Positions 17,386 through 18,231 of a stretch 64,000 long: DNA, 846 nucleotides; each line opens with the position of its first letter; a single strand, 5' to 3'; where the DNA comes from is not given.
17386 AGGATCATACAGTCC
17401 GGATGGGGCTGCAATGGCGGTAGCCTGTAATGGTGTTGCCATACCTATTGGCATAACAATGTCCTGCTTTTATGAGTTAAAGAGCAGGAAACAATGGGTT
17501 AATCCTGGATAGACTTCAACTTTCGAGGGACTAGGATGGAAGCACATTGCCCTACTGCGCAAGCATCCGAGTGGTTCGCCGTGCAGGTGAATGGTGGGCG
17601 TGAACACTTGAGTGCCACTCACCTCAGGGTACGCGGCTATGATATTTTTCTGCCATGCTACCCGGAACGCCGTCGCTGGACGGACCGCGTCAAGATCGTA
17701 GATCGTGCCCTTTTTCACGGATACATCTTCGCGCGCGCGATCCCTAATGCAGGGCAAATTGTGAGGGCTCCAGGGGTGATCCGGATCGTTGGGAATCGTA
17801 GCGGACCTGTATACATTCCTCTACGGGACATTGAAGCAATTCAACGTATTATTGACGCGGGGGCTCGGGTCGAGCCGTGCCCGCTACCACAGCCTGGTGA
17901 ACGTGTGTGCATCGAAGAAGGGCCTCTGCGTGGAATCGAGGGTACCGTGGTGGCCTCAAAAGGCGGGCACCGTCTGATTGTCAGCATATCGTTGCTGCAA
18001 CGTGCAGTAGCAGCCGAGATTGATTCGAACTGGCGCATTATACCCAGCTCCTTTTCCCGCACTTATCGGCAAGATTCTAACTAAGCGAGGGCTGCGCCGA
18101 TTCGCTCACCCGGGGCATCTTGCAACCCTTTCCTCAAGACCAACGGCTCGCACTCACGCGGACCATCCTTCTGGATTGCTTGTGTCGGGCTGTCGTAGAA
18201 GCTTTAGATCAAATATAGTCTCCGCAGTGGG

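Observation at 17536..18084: Specialised NusG paralogue (LoaP/TaA-like) as the first gene of the biosynthetic array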

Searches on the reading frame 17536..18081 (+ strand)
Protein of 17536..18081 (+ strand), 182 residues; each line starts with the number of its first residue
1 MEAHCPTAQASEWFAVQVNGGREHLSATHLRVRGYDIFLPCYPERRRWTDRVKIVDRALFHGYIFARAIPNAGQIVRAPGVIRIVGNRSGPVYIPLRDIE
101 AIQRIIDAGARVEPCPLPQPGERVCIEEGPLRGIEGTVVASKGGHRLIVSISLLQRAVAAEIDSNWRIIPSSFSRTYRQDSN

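Call 4: search_protein_families(library=pfam, proteins=[window:17536-18081:+], max_evalue=0.01)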
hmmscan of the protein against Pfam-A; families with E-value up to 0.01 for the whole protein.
window:17536-18081:+ (182 aa): 2 families
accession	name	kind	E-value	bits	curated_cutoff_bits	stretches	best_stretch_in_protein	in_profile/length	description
PF02357.24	NusG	-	1.5e-13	51.5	22.2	1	12-102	2-92/93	Transcription termination factor nusG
PF22701.2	Mala_s_1-like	-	0.0077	16.4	27.5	1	80-162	89-166/195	Mal s 1 allergenic protein-like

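Call 5: search_protein_families(library=ncbifam, proteins=[window:17536-18081:+], max_evalue=1)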
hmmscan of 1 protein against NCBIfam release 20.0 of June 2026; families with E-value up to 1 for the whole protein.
window:17536-18081:+ (182 aa): 6 families
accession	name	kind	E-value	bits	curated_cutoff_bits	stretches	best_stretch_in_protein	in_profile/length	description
NF033644.1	antiterm_UpxY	subfamily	8.2e-26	90.9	100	1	13-164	1-161/164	UpxY family transcription antiterminator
NF033641.1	antiterm_LoaP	exception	1.5e-13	51.2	125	1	13-140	1-136/166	antiterminator LoaP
TIGR01955.1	RfaH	equivalog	1.5e-13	51.1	144.5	1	13-163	1-154/159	transcription/translation regulatory transformer protein RfaH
NF006534.0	PRK09014.1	equivalog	1.4e-08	34.8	124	1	12-164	3-156/162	transcription/translation regulatory transformer protein RfaH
TIGR00922.1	nusG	equivalog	3.5e-08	33.5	135.7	1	36-163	33-165/172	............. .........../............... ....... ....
TIGR01956.2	NusG_myco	equivalog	0.13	11.9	150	0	50-72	77-99/239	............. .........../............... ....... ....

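Call 12: find_homologous_proteins(query=window:17536-18081:+, max_evalue=0.001)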
Query window:17536-18081:+ (182 aa): 82 proteins with E <= 0.001 among 295 candidates.
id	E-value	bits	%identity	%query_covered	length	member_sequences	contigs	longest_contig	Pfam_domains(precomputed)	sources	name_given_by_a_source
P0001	2.9e-118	410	100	100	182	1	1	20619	PF02357.25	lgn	-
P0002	4.7e-69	250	67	90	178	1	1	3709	PF02357.25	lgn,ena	-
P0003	2.4e-65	238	70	87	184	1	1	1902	PF02357.25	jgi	-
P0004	7.2e-62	226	61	93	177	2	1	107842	PF02357.25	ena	-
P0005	6.2e-60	220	62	93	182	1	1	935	PF02357.25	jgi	jgi:transcription antitermination factor NusG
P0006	3.8e-57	211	64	90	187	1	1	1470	PF02357.25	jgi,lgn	-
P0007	5.1e-57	211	61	93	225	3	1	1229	PF02357.25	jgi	jgi:transcription antitermination factor NusG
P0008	3.2e-56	208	62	92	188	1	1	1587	PF02357.25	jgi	jgi:transcription antitermination factor NusG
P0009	3.5e-56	208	59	96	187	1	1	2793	PF02357.25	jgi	jgi:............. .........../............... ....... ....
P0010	4.5e-56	208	62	91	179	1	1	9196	PF02357.25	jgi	jgi:transcription antitermination factor NusG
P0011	1.2e-55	206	58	95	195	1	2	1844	PF02357.25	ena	-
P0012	5.5e-55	204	59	88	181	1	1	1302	PF02357.25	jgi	jgi:transcription antitermination factor NusG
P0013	6.0e-55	204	58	92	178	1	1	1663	PF02357.25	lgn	-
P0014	1.5e-54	203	54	98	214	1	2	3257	PF02357.25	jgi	jgi:transcription antitermination factor NusG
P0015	1.5e-54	203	55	95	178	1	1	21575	PF02357.25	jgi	jgi:transcription antitermination factor NusG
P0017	2.0e-54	202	59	91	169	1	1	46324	PF02357.25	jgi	jgi:transcription antitermination factor NusG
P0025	2.7e-53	199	57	91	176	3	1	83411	PF02357.25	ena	-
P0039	2.9e-49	185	57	88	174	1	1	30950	PF02357.25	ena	-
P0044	5.3e-48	181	57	86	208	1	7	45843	PF02357.25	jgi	jgi:transcription antitermination factor NusG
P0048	1.7e-47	180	57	86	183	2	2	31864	PF02357.25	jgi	jgi:transcription antitermination factor NusG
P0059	7.0e-35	138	50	79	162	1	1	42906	PF02357.25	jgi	jgi:transcription antitermination factor NusG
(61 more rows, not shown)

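Call 13: find_encoding_contigs(protein=P0004, flank=10000, max_places=2)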
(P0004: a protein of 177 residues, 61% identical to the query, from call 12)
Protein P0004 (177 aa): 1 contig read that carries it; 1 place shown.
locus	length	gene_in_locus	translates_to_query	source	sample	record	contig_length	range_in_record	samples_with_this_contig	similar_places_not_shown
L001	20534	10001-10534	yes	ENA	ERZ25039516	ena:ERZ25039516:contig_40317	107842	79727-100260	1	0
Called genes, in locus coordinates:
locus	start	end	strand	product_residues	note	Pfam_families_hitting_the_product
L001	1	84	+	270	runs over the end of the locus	-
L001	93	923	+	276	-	PF09339:HTH_IclR (weak), PF01614:IclR_C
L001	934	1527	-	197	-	PF04268:SoxG, PF01571:GCV_T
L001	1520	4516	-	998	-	PF13510:Fer2_4, PF07992:Pyr_redox_2 (weak), PF12831:FAD_oxidored (weak), PF17806:SO_alpha_A3, PF01571:GCV_T, PF08669:GCV_T_C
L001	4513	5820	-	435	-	PF01266:DAO, PF07992:Pyr_redox_2 (faint), PF13738:Pyr_redox_3 (faint)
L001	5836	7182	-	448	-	PF02310:B12-binding, PF04055:Radical_SAM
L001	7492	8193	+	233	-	PF13578:Methyltransf_24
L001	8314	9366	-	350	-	PF00072:Response_reg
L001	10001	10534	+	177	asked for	PF02357:NusG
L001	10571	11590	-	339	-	PF08240:ADH_N, PF00107:ADH_zinc_N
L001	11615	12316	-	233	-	-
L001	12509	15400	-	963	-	PF00069:Pkinase, PF07714:PK_Tyr_Ser-Thr, PF03109:ABC1 (weak), PF07719:TPR_2 (faint), PF13374:TPR_10 (faint), PF00515:TPR_1 (faint), PF13424:TPR_12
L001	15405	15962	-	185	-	PF07638:Sigma70_ECF, PF04545:Sigma70_r4 (weak), PF08281:Sigma70_r4_2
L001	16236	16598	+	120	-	-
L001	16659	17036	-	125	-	-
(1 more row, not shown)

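Call 14: find_encoding_contigs(protein=P0025, flank=10000, max_places=2)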
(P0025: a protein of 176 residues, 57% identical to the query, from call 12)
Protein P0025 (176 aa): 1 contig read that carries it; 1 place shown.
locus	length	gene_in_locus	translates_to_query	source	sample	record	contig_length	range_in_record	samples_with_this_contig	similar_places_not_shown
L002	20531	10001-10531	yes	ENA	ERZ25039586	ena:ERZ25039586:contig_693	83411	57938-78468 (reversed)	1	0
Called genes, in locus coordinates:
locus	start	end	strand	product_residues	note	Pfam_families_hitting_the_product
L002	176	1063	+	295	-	PF19459:DUF5996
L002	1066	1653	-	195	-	PF03781:FGE-sulfatase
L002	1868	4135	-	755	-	PF01011:PQQ, PF13360:PQQ_2, PF13570:Beta-prop_ACSF4 (faint), PF13360:PQQ_2, PF01011:PQQ, PF06439:3keto-disac_hyd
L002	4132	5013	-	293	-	PF00034:Cytochrom_C (faint), PF13442:Cytochrome_CBB3 (weak)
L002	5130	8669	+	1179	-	PF13620:CarboxypepD_reg, PF13715:CarbopepD_reg_2, PF17210:SdrD_B (weak), PF25183:OMP_b-brl_4, PF00593:TonB_dep_Rec_b-barrel (weak)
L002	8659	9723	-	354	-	PF00515:TPR_1 (faint), PF07719:TPR_2 (faint), PF13181:TPR_8 (faint), PF13414:TPR_11 (faint), PF13428:TPR_14 (faint), PF13431:TPR_17 (faint), PF14559:TPR_19 (faint), PF13432:TPR_16, +4 more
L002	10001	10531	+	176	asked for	PF02357:NusG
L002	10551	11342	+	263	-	PF00459:Inositol_P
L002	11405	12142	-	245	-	PF18986:DUF5719 (faint)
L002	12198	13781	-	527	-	-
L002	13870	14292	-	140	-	-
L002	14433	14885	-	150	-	-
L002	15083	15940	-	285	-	-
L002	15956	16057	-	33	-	-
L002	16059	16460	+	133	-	-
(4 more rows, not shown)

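Call 15: find_encoding_contigs(protein=P0017, flank=10000, max_places=2)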
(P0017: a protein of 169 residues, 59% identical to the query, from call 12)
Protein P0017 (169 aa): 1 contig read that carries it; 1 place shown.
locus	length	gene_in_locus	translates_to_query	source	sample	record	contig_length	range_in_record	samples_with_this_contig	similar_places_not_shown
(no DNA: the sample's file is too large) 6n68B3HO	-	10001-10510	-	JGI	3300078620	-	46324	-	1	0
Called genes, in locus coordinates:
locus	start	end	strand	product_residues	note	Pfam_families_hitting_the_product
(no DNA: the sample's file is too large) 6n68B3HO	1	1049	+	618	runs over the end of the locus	PF13439:Glyco_transf_4, PF13579:Glyco_trans_4_4, PF20706:GT4-conflict (weak), PF00534:Glycos_transf_1, PF13692:Glyco_trans_1_4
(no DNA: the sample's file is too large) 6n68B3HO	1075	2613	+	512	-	PF00890:FAD_binding_2 (faint), PF01494:FAD_binding_3, PF03486:HI0933_like (weak), PF04820:Trp_halogenase, PF07992:Pyr_redox_2 (weak), PF12831:FAD_oxidored, PF13450:NAD_binding_8 (weak), PF04820:Trp_halogenase, +2 more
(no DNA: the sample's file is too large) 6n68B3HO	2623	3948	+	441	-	PF12897:Asp_aminotransf (faint), PF00155:Aminotran_1_2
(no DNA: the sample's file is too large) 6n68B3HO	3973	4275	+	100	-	-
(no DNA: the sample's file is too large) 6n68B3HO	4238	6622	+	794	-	PF04389:Peptidase_M28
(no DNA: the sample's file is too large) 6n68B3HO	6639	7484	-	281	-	PF00072:Response_reg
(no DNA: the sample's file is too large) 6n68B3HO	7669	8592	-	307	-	PF05721:PhyH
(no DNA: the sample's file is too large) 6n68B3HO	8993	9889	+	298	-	PF00072:Response_reg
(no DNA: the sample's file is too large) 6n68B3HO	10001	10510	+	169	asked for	PF02357:NusG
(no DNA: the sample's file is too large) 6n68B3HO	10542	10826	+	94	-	-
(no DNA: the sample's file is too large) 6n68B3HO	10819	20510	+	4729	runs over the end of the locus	PF00501:AMP-binding, PF00668:Condensation, PF00501:AMP-binding, PF13193:AMP-binding_C, PF00550:PP-binding, PF00668:Condensation, PF00501:AMP-binding, PF01209:Ubie_methyltran, +13 more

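Call 16: find_encoding_contigs(protein=P0044, flank=10000, max_places=3)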
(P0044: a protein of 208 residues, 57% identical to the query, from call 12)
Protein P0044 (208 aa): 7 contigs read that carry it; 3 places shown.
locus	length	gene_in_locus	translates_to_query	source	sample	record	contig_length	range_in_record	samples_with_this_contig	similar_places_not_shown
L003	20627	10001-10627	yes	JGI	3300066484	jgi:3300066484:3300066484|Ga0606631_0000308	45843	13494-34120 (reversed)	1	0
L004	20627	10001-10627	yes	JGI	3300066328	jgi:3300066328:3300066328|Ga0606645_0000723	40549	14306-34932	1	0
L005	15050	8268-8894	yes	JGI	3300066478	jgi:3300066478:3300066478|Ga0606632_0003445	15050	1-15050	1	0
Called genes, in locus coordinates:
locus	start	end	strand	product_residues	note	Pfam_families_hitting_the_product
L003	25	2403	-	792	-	PF12704:MacB_PCD (weak), PF02687:FtsX, PF12704:MacB_PCD (weak), PF02687:FtsX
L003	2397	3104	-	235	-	PF02463:SMC_N (faint), PF00005:ABC_tran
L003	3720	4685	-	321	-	PF00437:T2SSE, PF27713:UCP018868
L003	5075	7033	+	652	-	PF01979:Amidohydro_1, PF07969:Amidohydro_3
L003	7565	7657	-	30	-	-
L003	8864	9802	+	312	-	PF00072:Response_reg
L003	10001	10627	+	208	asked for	PF02357:NusG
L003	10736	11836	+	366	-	PF00248:Aldo_ket_red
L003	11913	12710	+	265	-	PF00483:NTP_transferase, PF12804:NTP_transf_3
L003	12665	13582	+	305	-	-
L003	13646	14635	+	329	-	PF00106:adh_short, PF01073:3Beta_HSD, PF01370:Epimerase, PF02719:Polysacc_synt_2, PF04321:RmlD_sub_bind, PF07993:NAD_binding_4, PF13460:NAD_binding_10, PF16363:GDP_Man_Dehyd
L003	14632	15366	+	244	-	PF00483:NTP_transferase, PF12804:NTP_transf_3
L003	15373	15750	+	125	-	PF07366:SnoaL, PF12680:SnoaL_2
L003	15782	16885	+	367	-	PF01073:3Beta_HSD, PF01370:Epimerase, PF04321:RmlD_sub_bind, PF16363:GDP_Man_Dehyd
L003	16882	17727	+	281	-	PF00535:Glycos_transf_2, PF13641:Glyco_tranf_2_3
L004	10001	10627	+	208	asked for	PF02357:NusG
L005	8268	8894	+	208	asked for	PF02357:NusG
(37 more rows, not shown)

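Call 20: find_related_loci(query=A2, collection=genome_contigs, flank=10000)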
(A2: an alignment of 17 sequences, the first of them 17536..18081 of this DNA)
Query A2 (182 aa) in genome_contigs; peptide patterns used: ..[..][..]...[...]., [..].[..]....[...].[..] (x = any residue, [..] = any of these).
43 stretches matched a pattern; 9 encode a relative of the query (tblastn E <= 1e-3); 9 distinct loci.
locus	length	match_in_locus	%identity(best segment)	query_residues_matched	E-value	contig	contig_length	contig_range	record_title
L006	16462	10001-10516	56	1-171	2e-60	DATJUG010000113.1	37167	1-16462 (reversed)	MAG TPA_asm: Bryobacteraceae bacterium isolate SMAG_U15040 k141_3302393, whole genome shotgun sequence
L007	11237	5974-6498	58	1-173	6e-60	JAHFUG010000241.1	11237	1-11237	MAG: Blastocatellia bacterium isolate nzgw74 NODE_460_length_11238_cov_9.305658, whole genome shotgun sequence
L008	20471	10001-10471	39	8-163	3e-33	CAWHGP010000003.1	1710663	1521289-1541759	MAG: uncultured Acidobacteriota bacterium isolate MFD00731.bin.2.187 genome assembly, contig: contig_43618, whole genome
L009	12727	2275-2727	41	12-162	2e-31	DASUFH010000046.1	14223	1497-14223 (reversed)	MAG TPA_asm: Terriglobia bacterium isolate SMAG_U1374 k141_567877, whole genome shotgun sequence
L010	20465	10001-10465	43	13-166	9e-30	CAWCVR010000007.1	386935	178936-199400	MAG: Bryobacterales bacterium isolate MFD01689.bin.1.102 genome assembly, contig: contig_17691, whole genome shotgun seq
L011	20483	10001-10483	35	4-166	9e-28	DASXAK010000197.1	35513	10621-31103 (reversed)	MAG TPA_asm: Bryobacteraceae bacterium isolate SMAG_U3763 k141_3385135, whole genome shotgun sequence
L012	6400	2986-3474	30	7-164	6e-16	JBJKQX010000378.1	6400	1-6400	MAG: Candidatus Binataceae bacterium isolate Bin_45 S1Ck127_567703_flag_1_multi_7.0000_len_6400, whole genome shotgun se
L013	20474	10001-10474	31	13-165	2e-14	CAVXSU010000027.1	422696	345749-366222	MAG: uncultured Alphaproteobacteria bacterium isolate MFD01872.bin.1.361 genome assembly, contig: contig_92827, whole ge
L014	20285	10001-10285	31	12-103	5e-8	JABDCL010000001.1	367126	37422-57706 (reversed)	MAG: Gammaproteobacteria bacterium isolate BWMinControl_Nextera25_MAG1 3300020824.a:Ga0207001_1001, whole genome shotgun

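Call 23: find_related_loci(query=A2, collection=metagenome_contigs, flank=10000)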
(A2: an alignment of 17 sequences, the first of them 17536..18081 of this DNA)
Query A2 (182 aa) in metagenome_contigs; peptide patterns used: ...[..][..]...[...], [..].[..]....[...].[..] (x = any residue, [..] = any of these).
142 stretches matched a pattern; 48 encode a relative of the query (tblastn E <= 1e-3); 48 distinct loci.
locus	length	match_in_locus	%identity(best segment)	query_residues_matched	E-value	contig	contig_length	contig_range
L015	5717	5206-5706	60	1-166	7e-62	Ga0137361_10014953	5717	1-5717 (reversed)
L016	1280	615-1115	60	1-166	3e-65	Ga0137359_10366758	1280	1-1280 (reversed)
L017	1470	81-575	64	7-170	2e-63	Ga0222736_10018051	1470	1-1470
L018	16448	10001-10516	56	1-171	4e-60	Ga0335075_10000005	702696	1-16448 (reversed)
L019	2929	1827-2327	57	1-166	8e-60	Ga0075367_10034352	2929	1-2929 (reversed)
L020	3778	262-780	57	1-172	7e-59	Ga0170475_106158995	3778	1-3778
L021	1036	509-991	60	12-170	3e-62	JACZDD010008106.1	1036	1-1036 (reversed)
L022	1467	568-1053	58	12-172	6e-60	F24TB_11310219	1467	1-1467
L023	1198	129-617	57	11-171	2e-60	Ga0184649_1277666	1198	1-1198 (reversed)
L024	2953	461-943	58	7-166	1e-57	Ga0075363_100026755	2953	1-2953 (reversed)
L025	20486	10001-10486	57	6-166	2e-57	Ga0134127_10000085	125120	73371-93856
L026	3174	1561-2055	57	1-164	3e-57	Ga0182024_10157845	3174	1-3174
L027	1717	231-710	59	8-166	2e-58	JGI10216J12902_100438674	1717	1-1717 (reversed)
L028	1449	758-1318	53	5-176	2e-57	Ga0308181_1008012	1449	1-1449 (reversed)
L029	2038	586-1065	54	12-170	7e-56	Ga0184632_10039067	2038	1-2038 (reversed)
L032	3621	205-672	55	12-166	2e-53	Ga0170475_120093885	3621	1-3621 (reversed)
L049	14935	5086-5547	44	11-163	2e-31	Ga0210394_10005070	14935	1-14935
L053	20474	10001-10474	42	10-166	9e-29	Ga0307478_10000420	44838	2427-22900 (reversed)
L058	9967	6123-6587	36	10-166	2e-23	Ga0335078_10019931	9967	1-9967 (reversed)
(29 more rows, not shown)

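Call 24: search_solved_structures(query=A1, max_evalue=1, show_alignments=3)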
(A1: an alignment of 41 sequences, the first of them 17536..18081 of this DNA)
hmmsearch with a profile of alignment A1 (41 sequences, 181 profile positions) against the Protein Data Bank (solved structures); distinct sequences matched with E-value up to 1: 41.
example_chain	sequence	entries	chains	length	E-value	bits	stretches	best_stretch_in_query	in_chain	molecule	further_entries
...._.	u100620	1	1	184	5.7e-21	77.9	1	6-169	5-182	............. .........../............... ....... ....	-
6tqn_G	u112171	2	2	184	6.3e-21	77.8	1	6-169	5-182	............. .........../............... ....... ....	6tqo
5ms0_F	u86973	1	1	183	6.4e-21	77.8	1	6-169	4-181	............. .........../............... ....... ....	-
2jvv_A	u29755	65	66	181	8.8e-21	77.3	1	7-169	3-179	Transcription antitermination protein nusG | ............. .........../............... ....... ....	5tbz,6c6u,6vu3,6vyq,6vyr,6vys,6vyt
6ztj_CF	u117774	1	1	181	1.1e-20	77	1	7-169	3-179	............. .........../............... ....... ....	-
9gux_Z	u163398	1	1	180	1.4e-20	76.7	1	7-168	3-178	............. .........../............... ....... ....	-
9w0n_7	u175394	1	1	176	2.9e-20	75.6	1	11-169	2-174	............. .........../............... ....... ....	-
1m1g_A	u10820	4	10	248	9e-18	67.5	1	51-169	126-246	Transcription antitermination protein nusG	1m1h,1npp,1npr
8f5g_A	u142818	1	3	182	9.7e-13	51.1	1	9-166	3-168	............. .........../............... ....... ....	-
2lq8_A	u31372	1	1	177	2.4e-12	49.8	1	10-168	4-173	Transcription antitermination protein nusG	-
8syi_G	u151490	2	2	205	7.8e-12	48.1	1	8-170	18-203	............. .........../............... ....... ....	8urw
2xhc_A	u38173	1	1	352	1.8e-11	47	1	45-168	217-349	TRANSCRIPTION ANTITERMINATION PROTEIN NUSG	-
9ik0_A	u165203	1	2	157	5.6e-11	45.4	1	11-101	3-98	Transcription antitermination protein RfaH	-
8pen_P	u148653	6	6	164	7.1e-11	45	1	10-164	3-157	Transcription antitermination protein RfaH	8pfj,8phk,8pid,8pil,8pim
5ond_A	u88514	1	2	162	1.1e-10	44.4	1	11-164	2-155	Transcription antitermination protein RfaH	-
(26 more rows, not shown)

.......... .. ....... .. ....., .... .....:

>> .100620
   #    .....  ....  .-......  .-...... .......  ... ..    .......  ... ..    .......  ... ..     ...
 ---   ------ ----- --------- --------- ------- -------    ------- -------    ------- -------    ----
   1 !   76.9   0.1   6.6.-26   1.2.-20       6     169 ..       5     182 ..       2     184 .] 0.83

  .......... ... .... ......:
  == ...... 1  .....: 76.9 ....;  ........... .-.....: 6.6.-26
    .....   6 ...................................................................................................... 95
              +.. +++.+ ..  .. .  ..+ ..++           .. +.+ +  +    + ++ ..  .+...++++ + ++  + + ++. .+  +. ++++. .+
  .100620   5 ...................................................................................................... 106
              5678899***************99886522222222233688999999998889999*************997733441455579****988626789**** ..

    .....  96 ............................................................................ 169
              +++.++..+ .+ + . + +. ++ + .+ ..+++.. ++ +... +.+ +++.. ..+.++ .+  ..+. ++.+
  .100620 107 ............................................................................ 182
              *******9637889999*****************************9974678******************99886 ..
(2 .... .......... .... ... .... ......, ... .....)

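Call 36: search_protein_families(library=ncbifam, alignment_id=A1, max_evalue=0.001)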
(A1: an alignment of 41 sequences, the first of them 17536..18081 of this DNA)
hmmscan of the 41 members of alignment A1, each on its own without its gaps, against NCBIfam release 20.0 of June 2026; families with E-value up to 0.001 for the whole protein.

A. member 1, window:17536-18081:+ (182 aa): 5 families
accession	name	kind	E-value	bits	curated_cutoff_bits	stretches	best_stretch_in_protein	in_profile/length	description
NF033644.1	antiterm_UpxY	subfamily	8.2e-26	90.9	100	1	13-164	1-161/164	UpxY family transcription antiterminator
NF033641.1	antiterm_LoaP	exception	1.5e-13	51.2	125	1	13-140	1-136/166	antiterminator LoaP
TIGR01955.1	RfaH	equivalog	1.5e-13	51.1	144.5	1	13-163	1-154/159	transcription/translation regulatory transformer protein RfaH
NF006534.0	PRK09014.1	equivalog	1.4e-08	34.8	124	1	12-164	3-156/162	transcription/translation regulatory transformer protein RfaH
TIGR00922.1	nusG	equivalog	3.5e-08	33.5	135.7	1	36-163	33-165/172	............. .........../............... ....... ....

B. families by the number of members that match (of 41 scanned): 6 families
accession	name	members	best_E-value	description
NF033644.1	antiterm_UpxY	41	9.1e-33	UpxY family transcription antiterminator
TIGR01955.1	RfaH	41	1.7e-22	transcription/translation regulatory transformer protein RfaH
NF033641.1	antiterm_LoaP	41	1.8e-21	antiterminator LoaP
TIGR00922.1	nusG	41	2.7e-16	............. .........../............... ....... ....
NF006534.0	PRK09014.1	41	1.2e-15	transcription/translation regulatory transformer protein RfaH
TIGR01956.2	NusG_myco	21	6.1e-08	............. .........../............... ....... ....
